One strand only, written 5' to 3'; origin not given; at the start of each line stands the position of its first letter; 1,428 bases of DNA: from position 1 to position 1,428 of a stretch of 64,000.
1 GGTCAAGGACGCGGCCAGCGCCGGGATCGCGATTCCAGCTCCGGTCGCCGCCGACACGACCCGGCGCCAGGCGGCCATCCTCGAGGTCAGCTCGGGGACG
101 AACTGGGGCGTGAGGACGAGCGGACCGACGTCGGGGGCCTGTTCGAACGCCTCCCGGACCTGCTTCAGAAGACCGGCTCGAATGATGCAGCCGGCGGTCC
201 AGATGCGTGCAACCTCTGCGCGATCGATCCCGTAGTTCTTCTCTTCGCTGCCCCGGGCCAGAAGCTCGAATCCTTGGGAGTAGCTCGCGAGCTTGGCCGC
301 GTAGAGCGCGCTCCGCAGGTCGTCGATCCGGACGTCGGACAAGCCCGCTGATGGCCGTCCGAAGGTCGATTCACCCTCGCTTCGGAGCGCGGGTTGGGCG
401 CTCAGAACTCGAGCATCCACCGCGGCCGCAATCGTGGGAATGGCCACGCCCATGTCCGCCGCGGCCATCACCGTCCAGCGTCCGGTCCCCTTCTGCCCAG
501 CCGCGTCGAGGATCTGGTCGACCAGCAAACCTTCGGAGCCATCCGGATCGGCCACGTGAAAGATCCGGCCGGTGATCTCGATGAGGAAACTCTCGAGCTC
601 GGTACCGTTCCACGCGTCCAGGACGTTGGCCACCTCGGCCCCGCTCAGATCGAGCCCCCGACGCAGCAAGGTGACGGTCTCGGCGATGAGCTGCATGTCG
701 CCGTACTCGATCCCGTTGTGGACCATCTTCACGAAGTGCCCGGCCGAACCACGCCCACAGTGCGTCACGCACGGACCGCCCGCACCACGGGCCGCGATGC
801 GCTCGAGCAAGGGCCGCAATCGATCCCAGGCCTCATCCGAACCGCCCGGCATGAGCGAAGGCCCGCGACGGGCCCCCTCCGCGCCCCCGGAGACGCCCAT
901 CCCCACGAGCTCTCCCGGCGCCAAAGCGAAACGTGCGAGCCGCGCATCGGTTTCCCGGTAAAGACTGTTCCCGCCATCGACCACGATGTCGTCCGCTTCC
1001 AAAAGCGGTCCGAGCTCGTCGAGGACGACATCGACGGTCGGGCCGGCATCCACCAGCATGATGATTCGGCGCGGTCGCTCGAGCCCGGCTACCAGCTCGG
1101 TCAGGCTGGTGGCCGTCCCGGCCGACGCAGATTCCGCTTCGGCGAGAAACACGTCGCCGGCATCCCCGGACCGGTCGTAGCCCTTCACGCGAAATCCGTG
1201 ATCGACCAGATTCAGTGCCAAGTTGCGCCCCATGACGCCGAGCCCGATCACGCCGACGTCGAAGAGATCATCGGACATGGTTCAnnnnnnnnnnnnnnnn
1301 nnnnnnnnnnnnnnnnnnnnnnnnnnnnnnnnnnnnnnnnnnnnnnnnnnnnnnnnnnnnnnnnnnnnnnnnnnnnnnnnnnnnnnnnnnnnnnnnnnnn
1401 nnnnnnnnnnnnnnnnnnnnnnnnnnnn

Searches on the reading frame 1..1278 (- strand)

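Call 9: search_protein_families(library=pfam, proteins=[window:1-1278:-], max_evalue=0.001)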
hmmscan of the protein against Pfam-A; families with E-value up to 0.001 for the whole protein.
window:1-1278:- (426 aa): 3 families
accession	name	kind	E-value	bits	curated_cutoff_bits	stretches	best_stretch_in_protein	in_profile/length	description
PF00393.24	6PGD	-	5e-86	289.1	27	1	180-426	1-250/290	6-phosphogluconate dehydrogenase, C-terminal domain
PF03446.21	NAD_binding_2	-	8.1e-40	136.9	21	1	7-175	1-161/161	NAD binding domain of 6-phosphogluconate dehydrogenase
PF02737.24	3HCDH_N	-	6.1e-05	23.4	22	1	8-50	2-44/180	3-hydroxyacyl-CoA dehydrogenase, NAD binding domain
